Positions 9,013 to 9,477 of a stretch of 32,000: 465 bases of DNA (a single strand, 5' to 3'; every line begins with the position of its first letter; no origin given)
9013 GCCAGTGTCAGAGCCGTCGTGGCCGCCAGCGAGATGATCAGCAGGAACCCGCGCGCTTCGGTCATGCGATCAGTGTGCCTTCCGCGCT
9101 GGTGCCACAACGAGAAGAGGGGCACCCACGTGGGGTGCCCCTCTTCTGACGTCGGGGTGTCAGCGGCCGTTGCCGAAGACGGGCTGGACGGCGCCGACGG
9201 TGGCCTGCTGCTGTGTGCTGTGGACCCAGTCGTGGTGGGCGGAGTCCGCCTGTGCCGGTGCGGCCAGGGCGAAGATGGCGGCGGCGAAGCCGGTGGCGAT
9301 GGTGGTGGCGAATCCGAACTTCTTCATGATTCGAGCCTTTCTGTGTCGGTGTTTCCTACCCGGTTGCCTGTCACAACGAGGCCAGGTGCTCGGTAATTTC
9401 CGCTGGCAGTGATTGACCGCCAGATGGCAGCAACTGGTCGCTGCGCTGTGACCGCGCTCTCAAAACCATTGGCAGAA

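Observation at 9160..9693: Two tandem paralogous 55-codon genes for Sec-signal small peptides with an invariant HHDWVH motif, invisible to the ORF track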

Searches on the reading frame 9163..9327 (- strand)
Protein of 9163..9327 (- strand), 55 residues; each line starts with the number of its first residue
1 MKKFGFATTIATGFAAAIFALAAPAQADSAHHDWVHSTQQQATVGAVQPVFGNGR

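Call 5: search_protein_families(library=pfam, proteins=[window:9163-9327:-], max_evalue=10)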
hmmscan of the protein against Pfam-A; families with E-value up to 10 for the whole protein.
seq(55 aa): 0 families

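Call 6: search_protein_families(library=ncbifam, proteins=[window:9163-9327:-], max_evalue=10)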
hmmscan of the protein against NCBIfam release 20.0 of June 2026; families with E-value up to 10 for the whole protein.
seq(55 aa): 2 families
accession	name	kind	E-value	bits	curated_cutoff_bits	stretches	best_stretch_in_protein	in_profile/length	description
NF041742.1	WGxxGxxG_fam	subfamily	0.068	13.8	35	1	1-36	1-35/69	WGxxGxxG family protein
TIGR04433.1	UrcA_uranyl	subfamily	0.39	10.9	25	1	8-38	2-24/92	UrcA family protein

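Call 9: find_homologous_proteins(query=window:9163-9327:-, max_evalue=1)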
Query seq(55 aa) (55 aa): 204 proteins with E <= 1 among 204 candidates; the best 120 are listed.
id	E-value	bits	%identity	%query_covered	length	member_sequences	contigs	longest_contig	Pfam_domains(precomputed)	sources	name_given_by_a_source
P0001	6.5e-28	112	98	100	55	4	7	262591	-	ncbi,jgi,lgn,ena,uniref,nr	ncbi:hypothetical protein NLB33_08120 [Mycolicibacterium smegmatis]|uniref:hypothetical protein n=1 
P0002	1.1e-24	102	89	100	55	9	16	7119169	-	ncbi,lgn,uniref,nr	ncbi:hypothetical protein [Mycolicibacterium smegmatis]|uniref:Uncharacterized protein n=1 Tax=Mycol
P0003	4.3e-23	97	82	100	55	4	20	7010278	-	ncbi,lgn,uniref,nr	ncbi:hypothetical protein [Mycolicibacterium smegmatis]|uniref:hypothetical protein n=1 Tax=Mycolici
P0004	1.5e-21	92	80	100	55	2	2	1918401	-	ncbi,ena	-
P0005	2.6e-21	91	80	100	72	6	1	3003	-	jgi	-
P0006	3.5e-21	91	78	100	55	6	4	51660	-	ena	-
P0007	2.4e-20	88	75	100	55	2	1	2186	-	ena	-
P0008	2.8e-20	88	76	100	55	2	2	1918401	-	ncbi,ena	-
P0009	3.9e-20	88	76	100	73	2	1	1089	-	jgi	jgi:hypothetical protein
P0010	6.8e-20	87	76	100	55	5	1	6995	-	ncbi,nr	ncbi:MAG: hypothetical protein E6Q55_01850 [Mycolicibacterium mageritense]|nr:MAG: hypothetical prot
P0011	2.1e-19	85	73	100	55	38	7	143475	-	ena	-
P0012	2.3e-19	85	75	100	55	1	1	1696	-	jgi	jgi:hypothetical protein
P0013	4.6e-19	84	75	100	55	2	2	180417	-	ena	-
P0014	6.0e-19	84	75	100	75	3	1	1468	-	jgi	jgi:hypothetical protein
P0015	6.1e-19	84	71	100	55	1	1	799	-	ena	-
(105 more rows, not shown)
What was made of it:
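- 204 proteins with E <= 1, nearly all exactly 55 aa (call 9).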

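Call 13: list_cluster_members(proteins=[window:9163-9327:-, window:9529-9693:-])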
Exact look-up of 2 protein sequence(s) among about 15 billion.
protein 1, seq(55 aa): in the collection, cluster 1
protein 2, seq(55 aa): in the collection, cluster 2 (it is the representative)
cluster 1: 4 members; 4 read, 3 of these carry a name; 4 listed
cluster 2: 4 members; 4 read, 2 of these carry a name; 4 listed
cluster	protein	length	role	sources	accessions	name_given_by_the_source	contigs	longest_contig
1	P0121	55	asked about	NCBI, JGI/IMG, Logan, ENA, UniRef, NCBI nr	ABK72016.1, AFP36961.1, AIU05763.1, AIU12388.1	hypothetical protein [Mycolicibacterium smegmatis] | Uncharacterized protein n=2 Tax=Mycolicibacterium smegmatis (strain ATCC 700084 / ...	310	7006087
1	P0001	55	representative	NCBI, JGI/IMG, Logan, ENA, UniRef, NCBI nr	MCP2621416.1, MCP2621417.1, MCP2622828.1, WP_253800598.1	hypothetical protein NLB33_08120 [Mycolicibacterium smegmatis] | hypothetical protein n=1 Tax=Mycolicibacterium smegmatis TaxID=1772 RepID=UPI0020A5EB5C | hypothetical protein [Mycolicibacterium smegmatis]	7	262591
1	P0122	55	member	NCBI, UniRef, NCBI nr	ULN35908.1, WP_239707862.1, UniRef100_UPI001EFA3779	hypothetical protein [Mycolicibacterium smegmatis] | hypothetical protein n=1 Tax=Mycolicibacterium smegmatis TaxID=1772 RepID=UPI001EFA3779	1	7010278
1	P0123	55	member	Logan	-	-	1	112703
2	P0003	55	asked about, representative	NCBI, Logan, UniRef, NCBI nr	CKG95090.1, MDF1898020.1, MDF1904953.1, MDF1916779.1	hypothetical protein [Mycolicibacterium smegmatis] | hypothetical protein n=1 Tax=Mycolicibacterium smegmatis TaxID=1772 RepID=UPI0005D9F47A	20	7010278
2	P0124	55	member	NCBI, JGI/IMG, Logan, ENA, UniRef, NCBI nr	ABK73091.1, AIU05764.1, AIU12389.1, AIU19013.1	hypothetical protein [Mycolicibacterium smegmatis] | Uncharacterized protein n=2 Tax=Mycolicibacterium smegmatis TaxID=1772 RepID=A0QPR9_MYCS2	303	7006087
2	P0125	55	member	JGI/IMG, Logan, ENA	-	-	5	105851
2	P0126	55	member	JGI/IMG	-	-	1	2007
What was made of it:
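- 9160..9327 (-): Gene 1 (= MSMEG_0493), 55 codons plus TGA. Signal peptide codons 1-27 are 9247-9327. The mature 28-aa peptide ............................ is 9163-9246. Exact match to ABK72016.1/AFP36961.1 (call 13).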

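Call 14: find_encoding_contigs(protein=P0121, flank=6000, max_places=3)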
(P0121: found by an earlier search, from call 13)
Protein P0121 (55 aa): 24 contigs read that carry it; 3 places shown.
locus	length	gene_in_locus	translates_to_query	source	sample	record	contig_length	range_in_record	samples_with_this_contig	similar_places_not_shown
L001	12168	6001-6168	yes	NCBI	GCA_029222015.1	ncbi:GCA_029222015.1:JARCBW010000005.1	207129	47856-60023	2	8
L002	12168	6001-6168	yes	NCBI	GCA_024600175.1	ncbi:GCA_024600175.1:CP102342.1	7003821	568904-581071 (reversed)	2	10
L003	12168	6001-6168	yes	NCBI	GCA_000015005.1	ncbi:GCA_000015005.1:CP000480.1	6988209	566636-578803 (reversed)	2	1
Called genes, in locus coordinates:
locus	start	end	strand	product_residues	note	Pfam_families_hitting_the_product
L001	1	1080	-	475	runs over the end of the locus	PF00324:AA_permease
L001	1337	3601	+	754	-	PF02286:Dehydratase_LU, PF02288:Dehydratase_MU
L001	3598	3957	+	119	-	PF02287:Dehydratase_SU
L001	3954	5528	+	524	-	PF14450:FtsA (faint), PF18427:DDR_swiveling, PF08841:DDR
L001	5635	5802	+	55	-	-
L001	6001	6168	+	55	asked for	-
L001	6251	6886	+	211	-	PF07099:DUF1361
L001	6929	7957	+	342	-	PF00356:LacI, PF00532:Peripla_BP_1, PF13407:Peripla_BP_4 (weak), PF13377:Peripla_BP_3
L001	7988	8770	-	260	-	PF00378:ECH_1, PF16113:ECH_2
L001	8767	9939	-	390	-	PF02515:CoA_transf_3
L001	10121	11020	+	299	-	PF00005:ABC_tran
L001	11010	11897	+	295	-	PF00528:BPD_transp_1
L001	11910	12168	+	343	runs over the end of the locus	PF13379:NMT1_2, PF09084:NMT1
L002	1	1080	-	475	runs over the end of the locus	PF00324:AA_permease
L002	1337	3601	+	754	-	PF02286:Dehydratase_LU, PF02288:Dehydratase_MU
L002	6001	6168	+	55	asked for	-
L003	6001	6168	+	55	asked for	-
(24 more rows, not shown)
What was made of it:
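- Checked: Both are annotated hypothetical proteins in M. smegmatis mc2155 (ABK72016.1/AFP36961.1 and A0QPR9; calls 13, 14).
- The genes lie directly downstream of the dehydratase and reactivase genes in M. smegmatis (call 14).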

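Call 15: find_related_loci(query=window:9163-9327:-, collection=genome_contigs, flank=5000)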
Query seq(55 aa) (55 aa) in genome_contigs; peptide patterns used: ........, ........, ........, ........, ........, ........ (x = any residue, [..] = any of these).
600 stretches matched a pattern (row limit reached: there are more); 63 encode a relative of the query (tblastn E <= 1e-3); 63 distinct loci.
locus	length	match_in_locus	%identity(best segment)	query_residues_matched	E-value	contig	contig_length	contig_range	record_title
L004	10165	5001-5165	76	1-55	2e-24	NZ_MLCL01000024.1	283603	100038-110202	Mycobacterium syngnathidarum strain 27335 NODE_6_length_283603_cov_29.4423, whole genome shotgun sequence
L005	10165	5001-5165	75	1-55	2e-23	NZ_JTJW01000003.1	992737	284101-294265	Mycolicibacterium setense strain DSM 45070 NODE_2, whole genome shotgun sequence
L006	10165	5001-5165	71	1-55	2e-23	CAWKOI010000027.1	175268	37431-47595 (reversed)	MAG: uncultured Actinomycetota bacterium isolate MFD05454.bin.2.211 genome assembly, contig: contig_6754, whole genome s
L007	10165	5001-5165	71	1-55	2e-23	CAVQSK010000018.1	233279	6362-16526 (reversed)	MAG: uncultured Actinomycetota bacterium isolate MFD00072.bin.1.52 genome assembly, contig: contig_45389, whole genome s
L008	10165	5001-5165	76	1-55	3e-23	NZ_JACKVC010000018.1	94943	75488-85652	Mycolicibacterium porcinum strain DSM 44242 MPCMDSM44242_contig000018, whole genome shotgun sequence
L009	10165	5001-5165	75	1-55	5e-23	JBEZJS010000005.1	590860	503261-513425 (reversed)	Mycobacterium sp. NPDC049093 NPDC049093_31_E11.ctg-0005, whole genome shotgun sequence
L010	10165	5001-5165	71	1-55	6e-23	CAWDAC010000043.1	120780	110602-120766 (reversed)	MAG: uncultured Actinomycetota bacterium isolate MFD09267.bin.1.107 genome assembly, contig: contig_71796, whole genome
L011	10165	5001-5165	75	1-55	2e-22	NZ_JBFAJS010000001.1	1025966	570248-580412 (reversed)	Mycobacterium sp. NPDC050441 NPDC050441_58_H4.ctg-0001, whole genome shotgun sequence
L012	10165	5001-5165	69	1-55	4e-22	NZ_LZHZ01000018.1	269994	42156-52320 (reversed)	Mycobacterium sp. ACS1612 contig_25, whole genome shotgun sequence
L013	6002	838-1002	69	1-55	8e-22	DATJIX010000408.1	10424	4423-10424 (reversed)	MAG TPA_asm: Mycobacterium sp. isolate SMAG_U15550 k141_9803823, whole genome shotgun sequence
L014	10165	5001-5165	71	1-55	3e-21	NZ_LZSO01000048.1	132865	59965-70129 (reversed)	Mycolicibacterium peregrinum strain 852002-51209_SCH5440388 contig_6, whole genome shotgun sequence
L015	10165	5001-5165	65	1-55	3e-21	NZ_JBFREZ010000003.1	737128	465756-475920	Mycobacterium sp. 2YAF39 SCAFFOLD_2, whole genome shotgun sequence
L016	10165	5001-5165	65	1-55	7e-21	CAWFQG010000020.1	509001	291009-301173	MAG: uncultured Actinomycetota bacterium isolate MFD05841.bin.1.269 genome assembly, contig: contig_32805, whole genome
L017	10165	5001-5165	80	1-55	9e-20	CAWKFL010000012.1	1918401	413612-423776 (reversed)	MAG: uncultured Actinomycetota bacterium isolate MFD09212.bin.1.219 genome assembly, contig: contig_8923, whole genome s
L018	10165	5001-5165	80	1-55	1e-19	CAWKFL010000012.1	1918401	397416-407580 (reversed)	MAG: uncultured Actinomycetota bacterium isolate MFD09212.bin.1.219 genome assembly, contig: contig_8923, whole genome s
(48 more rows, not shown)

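Call 26: search_solved_structures(query=A2, max_evalue=10)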
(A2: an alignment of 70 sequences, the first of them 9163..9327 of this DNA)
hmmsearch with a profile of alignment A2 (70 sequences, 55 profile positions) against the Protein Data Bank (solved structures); distinct sequences matched with E-value up to 10: 5.
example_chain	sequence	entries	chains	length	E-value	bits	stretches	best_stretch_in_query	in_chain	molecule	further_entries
2k3a_A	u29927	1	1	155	0.1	15.8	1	1-31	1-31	CHAP domain protein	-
3m3h_A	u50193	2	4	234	0.45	13.7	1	21-38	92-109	Orotate phosphoribosyltransferase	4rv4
7zox_C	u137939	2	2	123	0.53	13.5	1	8-52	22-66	xNup93-Nb2t | 15-Nup93 tracking VHH antibody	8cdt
2efc_B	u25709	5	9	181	0.7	13.1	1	12-53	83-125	Small GTP-binding protein-like | Ras-related protein RABF2b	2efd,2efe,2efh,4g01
5ykj_A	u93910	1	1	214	1.5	12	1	30-52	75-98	Peroxiredoxin PRX1, mitochondrial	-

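Call 30: search_protein_representatives(alignment_id=A2)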
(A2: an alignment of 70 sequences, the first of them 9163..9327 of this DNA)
Query: 70 sequences, 55 profile positions. Proteins with E-value up to 0.001 (for the whole library): 181; up to 1e-10: 48; up to 1e-30: 0. The best 150 are listed.
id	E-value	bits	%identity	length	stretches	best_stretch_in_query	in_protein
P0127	1.8e-30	120.7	-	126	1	1-55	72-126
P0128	3.8e-29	116.4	-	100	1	1-55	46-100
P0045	1.4e-28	114.7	-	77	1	1-55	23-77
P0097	7.0e-28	112.4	-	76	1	1-55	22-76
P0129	1.5e-27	111.3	-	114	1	1-55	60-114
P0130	3.8e-26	106.9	-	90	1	1-55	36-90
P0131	1.5e-25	104.9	-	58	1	1-55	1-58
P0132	2.4e-23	97.9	-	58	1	1-55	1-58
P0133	3.1e-23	97.5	-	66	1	1-48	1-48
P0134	4.6e-23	97.0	-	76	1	1-52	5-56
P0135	3.0e-21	91.2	-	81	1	1-51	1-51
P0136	7.7e-21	89.9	-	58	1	2-55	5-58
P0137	2.8e-20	88.1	-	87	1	1-46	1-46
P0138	4.3e-20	87.5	-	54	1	1-55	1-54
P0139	4.4e-20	87.4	-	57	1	1-55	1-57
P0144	1.4e-18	82.6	-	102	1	1-52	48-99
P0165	1.2e-13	66.9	-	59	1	1-51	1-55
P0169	1.2e-12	63.6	-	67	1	1-55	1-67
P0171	4.8e-11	58.5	-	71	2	1-29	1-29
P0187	3.6e-09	52.5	-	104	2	1-27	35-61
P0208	1.4e-07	47.4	-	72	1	1-30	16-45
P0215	2.7e-07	46.5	-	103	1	1-45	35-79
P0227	1.4e-06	44.2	-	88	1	1-34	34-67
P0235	5.1e-06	42.4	-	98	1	2-30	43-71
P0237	1.2e-05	41.2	-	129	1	1-27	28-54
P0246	2.5e-05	40.2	-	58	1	1-42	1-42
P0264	6.6e-05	38.8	-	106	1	1-27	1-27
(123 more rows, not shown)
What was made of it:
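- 181 cluster representatives with E <= 1e-3 in 1.84 billion proteins (call 30). The protein family is conserved at 55 aa in hundreds of sequences (calls 9, 30).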

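Call 31: predict_structure(alignment_id=A2)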
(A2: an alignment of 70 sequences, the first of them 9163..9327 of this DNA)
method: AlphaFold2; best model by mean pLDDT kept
length: 55 residues; sequences in the alignment: 70
mean_pLDDT: 76.2   pTM: 0.38
mean pLDDT of the five models: 76.2, 74.7, 66.5, 65.1, 62.4
residues with pLDDT >= 90: 9; 70-90: 26; 50-70: 19; < 50: 1
segments of 3 or more residues with pLDDT < 50: none
pLDDT, mean of each block of 10 residues (from residue 1): 76 91 83 82 60 55
secondary structure, 60 per line:
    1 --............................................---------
elements in order: H3-46
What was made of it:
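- Mean pLDDT is 76 overall and 82-83 over residues 21-40 (call 31). AlphaFold2 models one continuous helix over residues 3-46, running through the predicted cleavage site (call 31).
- Tried and rejected: It gave a single long helix (call 31), which is uninformative for fold comparison, so I ran no fold search.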

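Call 36: list_cluster_members(proteins=[P0144, P0171, P0187, P0237, P0208, P0227, P0246, P0165, P0264, P0169])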
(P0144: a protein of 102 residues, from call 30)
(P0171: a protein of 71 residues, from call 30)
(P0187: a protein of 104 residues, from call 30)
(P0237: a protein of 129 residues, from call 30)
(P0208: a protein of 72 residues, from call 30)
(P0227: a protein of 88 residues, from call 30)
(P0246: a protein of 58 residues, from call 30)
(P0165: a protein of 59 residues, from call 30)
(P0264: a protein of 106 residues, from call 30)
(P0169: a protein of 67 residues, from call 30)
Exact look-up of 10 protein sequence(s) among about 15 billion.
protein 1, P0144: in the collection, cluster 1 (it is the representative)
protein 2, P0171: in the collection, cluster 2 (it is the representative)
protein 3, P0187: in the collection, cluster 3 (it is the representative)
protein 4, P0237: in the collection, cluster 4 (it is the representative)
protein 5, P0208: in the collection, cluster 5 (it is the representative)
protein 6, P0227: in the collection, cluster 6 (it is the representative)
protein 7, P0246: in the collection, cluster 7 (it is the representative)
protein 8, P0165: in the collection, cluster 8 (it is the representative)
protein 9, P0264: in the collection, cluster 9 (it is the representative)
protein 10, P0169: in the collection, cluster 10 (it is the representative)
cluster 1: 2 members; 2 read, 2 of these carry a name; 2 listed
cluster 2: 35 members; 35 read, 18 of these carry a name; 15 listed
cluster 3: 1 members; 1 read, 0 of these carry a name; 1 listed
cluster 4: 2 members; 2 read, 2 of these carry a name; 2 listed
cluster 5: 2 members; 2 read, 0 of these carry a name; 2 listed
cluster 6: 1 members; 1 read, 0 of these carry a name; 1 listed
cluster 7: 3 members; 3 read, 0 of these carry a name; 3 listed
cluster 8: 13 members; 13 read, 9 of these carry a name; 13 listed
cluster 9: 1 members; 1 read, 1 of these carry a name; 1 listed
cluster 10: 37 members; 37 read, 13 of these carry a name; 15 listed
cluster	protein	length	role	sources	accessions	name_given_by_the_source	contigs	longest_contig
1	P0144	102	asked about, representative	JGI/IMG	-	hypothetical protein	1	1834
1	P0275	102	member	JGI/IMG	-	hypothetical protein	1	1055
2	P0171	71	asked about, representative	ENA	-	-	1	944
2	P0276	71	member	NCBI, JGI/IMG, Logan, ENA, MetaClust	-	ABC-type glycerol-3-phosphate transport system substrate-binding protein | \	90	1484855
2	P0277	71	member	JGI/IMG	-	hypothetical protein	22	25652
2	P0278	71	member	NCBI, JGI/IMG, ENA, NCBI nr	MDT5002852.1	MAG: hypothetical protein QOJ24_28 [Mycobacterium sp.] | hypothetical protein | hypothetical protein [Mycobacterium sp.]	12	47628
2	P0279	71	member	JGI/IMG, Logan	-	hypothetical protein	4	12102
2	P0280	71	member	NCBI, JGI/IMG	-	hypothetical protein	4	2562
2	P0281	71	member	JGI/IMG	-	hypothetical protein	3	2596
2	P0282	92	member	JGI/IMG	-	hypothetical protein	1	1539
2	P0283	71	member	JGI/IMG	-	hypothetical protein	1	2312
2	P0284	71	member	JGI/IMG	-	hypothetical protein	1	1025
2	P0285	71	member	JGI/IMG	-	ABC-type glycerol-3-phosphate transport system substrate-binding protein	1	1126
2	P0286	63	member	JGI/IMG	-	hypothetical protein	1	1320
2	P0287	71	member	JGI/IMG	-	hypothetical protein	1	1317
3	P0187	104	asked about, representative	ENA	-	-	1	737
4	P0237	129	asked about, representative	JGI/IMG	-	hypothetical protein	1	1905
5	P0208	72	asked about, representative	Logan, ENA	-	-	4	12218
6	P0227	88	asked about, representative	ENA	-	-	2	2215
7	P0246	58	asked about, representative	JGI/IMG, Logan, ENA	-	-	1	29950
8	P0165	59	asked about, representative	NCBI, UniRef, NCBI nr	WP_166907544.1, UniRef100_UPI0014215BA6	hypothetical protein [Mycobacterium sp. DL440] | hypothetical protein n=1 Tax=Mycobacterium sp. DL440 TaxID=2675523 RepID=UPI0014215BA6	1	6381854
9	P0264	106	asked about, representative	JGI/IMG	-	hypothetical protein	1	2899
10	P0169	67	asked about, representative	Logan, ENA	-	-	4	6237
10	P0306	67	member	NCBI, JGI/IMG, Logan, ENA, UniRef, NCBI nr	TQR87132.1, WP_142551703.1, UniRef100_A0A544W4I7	hypothetical protein D8S82_08785 [Mycobacterium hodleri] | Uncharacterized protein n=1 Tax=Mycolicibacterium hodleri TaxID=49897 ... | hypothetical protein [Mycolicibacterium hodleri]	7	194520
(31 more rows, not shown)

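Call 38: search_dna_similar(query=window:9163-9327:-, collection=phages, mode=protein, max_evalue=0.01)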
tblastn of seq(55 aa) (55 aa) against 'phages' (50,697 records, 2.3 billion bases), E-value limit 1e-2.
No match.

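Call 39: search_dna_similar(query=window:9163-9327:-, collection=plasmids, mode=protein, max_evalue=0.01)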
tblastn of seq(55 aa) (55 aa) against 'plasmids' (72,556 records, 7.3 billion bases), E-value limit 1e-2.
No match.
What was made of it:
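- The family is not found on plasmids or phages (calls 38, 39).
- Tried and rejected: Phage or plasmid origin. tblastn found no match (calls 38, 39).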

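Call 50: search_protein_families(library=pfam, proteins=[P0306, P0171, P0165, P0237, P0264, P0208, P0235, P0215, P0227, P0246], max_evalue=10)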
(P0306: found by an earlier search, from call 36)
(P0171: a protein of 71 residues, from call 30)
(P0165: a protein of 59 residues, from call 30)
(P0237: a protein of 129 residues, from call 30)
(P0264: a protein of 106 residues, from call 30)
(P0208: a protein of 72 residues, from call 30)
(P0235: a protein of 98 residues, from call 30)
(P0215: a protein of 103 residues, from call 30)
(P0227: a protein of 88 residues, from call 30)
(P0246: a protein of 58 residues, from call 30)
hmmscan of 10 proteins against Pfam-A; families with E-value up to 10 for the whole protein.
P0306 (67 aa): 0 families

P0171 (71 aa): 0 families

P0165 (59 aa): 0 families

P0237 (129 aa): 2 families
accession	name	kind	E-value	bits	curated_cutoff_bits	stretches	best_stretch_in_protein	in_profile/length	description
PF13399.11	LytR_C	-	0.076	14.4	22.2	1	60-99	14-52/86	LytR cell envelope-related transcriptional attenuator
PF05455.17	GvpH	-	0.12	12.9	22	1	16-107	34-123/177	GvpH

P0264 (106 aa): 1 family
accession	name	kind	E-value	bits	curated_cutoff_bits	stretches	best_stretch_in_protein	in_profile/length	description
PF13663.11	DUF4148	-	0.5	11.3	27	1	1-36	1-35/62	Domain of unknown function (DUF4148)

P0208 (72 aa): 1 family
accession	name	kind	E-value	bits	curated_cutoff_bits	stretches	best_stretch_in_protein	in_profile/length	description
PF17769.7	PurK_C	-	0.055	13.6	22.6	1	5-29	25-50/56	Phosphoribosylaminoimidazole carboxylase C-terminal domain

P0235 (98 aa): 0 families

P0215 (103 aa): 0 families

P0227 (88 aa): 0 families

P0246 (58 aa): 0 families

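Call 51: search_protein_families(library=ncbifam, proteins=[P0306, P0171, P0165, P0237, P0264, P0208, P0235, P0215, P0227, P0246], max_evalue=10)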
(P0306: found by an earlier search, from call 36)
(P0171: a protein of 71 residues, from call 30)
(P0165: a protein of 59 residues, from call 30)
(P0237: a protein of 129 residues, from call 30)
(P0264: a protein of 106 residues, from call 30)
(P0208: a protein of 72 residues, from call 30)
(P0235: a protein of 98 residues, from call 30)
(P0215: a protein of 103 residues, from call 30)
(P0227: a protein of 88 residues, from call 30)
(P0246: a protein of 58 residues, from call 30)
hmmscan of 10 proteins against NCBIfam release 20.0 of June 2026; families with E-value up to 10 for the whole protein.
P0306 (67 aa): 1 family
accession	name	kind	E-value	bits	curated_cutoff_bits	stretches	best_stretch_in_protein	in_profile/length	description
TIGR04433.1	UrcA_uranyl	subfamily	1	9.5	25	1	9-39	3-33/92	UrcA family protein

P0171 (71 aa): 1 family
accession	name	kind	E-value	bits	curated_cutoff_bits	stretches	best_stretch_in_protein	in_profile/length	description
NF041742.1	WGxxGxxG_fam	subfamily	0.12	12.9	35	1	1-55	1-33/69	WGxxGxxG family protein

P0165 (59 aa): 0 families

P0237 (129 aa): 0 families

P0264 (106 aa): 1 family
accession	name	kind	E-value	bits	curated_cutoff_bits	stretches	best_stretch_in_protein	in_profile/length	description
TIGR01868.1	casD_Cas5e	equivalog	0.023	14.4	68.95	1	17-104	33-114/230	type I-E CRISPR-associated protein Cas5/CasD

P0208 (72 aa): 1 family
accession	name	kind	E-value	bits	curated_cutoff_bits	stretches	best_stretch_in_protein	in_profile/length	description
NF041742.1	WGxxGxxG_fam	subfamily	0.0066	17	35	1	16-64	1-44/69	WGxxGxxG family protein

P0235 (98 aa): 1 family
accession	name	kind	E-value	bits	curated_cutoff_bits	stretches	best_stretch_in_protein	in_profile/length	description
NF046106.1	ResusProRpf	equivalog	0.024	14.3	180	1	47-94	17-68/258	resuscitation-promoting factor Rpf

P0215 (103 aa): 0 families

P0227 (88 aa): 1 family
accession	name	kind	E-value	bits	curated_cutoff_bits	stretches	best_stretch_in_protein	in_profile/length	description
NF007962.0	PRK10682.1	equivalog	0.15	11.1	636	1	33-79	3-47/370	spermidine/putrescine ABC transporter substrate-binding protein PotF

P0246 (58 aa): 0 families
